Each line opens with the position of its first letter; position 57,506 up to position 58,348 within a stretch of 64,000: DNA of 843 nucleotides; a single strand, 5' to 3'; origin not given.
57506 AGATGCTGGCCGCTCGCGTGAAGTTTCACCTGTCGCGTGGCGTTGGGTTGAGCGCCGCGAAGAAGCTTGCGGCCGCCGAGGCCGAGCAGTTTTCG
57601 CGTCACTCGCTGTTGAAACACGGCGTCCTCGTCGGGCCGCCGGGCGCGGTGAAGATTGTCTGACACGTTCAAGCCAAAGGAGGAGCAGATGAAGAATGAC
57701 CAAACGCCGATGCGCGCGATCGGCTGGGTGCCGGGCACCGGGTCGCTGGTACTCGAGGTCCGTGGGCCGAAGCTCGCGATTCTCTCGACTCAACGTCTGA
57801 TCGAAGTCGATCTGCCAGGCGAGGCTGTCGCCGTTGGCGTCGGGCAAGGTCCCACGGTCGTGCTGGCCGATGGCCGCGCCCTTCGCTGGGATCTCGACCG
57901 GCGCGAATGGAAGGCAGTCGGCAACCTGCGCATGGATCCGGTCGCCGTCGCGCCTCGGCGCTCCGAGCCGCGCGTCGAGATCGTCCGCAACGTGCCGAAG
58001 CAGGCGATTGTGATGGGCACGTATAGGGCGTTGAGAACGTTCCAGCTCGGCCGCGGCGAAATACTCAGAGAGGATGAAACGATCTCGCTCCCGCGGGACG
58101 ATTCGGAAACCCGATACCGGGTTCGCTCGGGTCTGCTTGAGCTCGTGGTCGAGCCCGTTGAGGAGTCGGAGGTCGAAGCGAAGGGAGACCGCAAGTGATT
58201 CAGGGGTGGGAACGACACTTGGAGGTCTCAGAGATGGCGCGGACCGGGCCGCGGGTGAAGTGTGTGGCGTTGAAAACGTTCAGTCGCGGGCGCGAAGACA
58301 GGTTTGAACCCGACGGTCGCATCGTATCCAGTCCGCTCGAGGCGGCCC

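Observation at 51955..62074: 10.1-kb integrative element in tRNA-Leu(GAG) with replication, partition-like and TA modules but no recognisable virion genes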

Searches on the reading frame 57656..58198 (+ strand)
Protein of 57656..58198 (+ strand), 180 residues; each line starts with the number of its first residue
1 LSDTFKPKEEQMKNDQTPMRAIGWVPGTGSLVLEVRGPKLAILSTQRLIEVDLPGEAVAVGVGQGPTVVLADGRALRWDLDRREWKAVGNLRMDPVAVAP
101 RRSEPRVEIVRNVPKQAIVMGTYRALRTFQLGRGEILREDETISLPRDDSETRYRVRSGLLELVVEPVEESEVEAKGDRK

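Call 13: search_protein_families(library=pfam, max_evalue=0.05, proteins=[window:57656-58198:+])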
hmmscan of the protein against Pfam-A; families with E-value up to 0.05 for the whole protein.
window:57656-58198:+ (180 aa): 0 families

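Call 15: search_protein_families(library=phrogs, max_evalue=0.01, proteins=[window:57656-58198:+])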
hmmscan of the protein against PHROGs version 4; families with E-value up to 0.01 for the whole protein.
window:57656-58198:+ (180 aa): 0 families

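Call 57: find_related_loci(query=window:57689-58198:+, collection=viral_contigs, flank=10000)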
Query window:57689-58198:+ (169 aa) in viral_contigs; peptide patterns used: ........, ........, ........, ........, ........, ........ (x = any residue, [..] = any of these).
14 stretches matched a pattern, but none encodes a relative of the query by tblastn (E <= 1e-3).

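Call 68: search_dna_similar(query=window:57689-58198:+, collection=phages, mode=protein, max_evalue=0.1, max_rows=10)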
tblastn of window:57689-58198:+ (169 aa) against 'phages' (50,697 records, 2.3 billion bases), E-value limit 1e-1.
No match.

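Call 75: search_protein_families(library=pfam, max_evalue=10, proteins=[window:57689-58198:+])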
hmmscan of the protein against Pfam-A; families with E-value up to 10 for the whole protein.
window:57689-58198:+ (169 aa): 0 families

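Call 76: search_protein_families(library=ncbifam, max_evalue=0.1, proteins=[window:57689-58198:+])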
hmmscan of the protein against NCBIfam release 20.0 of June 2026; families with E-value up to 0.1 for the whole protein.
window:57689-58198:+ (169 aa): 0 families

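Call 77: search_protein_families(library=padloc, max_evalue=0.01, proteins=[window:57689-58198:+])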
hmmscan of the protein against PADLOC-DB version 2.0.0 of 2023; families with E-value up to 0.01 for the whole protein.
window:57689-58198:+ (169 aa): 0 families

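Call 101: predict_structure(protein=window:57689-58198:+)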
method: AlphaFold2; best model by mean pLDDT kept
length: 169 residues; sequences in the alignment: 1
mean_pLDDT: 50.4   pTM: 0.44
mean pLDDT of the five models: 50.4, 48.9, 48.1, 46.2, 44.2
residues with pLDDT >= 90: 0; 70-90: 26; 50-70: 56; < 50: 87
segments of 3 or more residues with pLDDT < 50: 1-5, 15-17, 79-128, 135-141, 145-159
pLDDT, mean of each block of 10 residues (from residue 1): 47 50 65 70 68 61 71 71 33 30 30 29 41 48 46 47 51
secondary structure, 60 per line:
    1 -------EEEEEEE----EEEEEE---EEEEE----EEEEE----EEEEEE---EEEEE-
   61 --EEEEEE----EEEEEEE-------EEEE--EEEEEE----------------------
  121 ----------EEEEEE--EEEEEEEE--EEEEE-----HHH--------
elements in order: E8-14 E19-24 E28-32 E37-41 E46-51 E55-59 E63-68 E73-79 E87-90 E93-98 E131-136 E139-146 E149-153
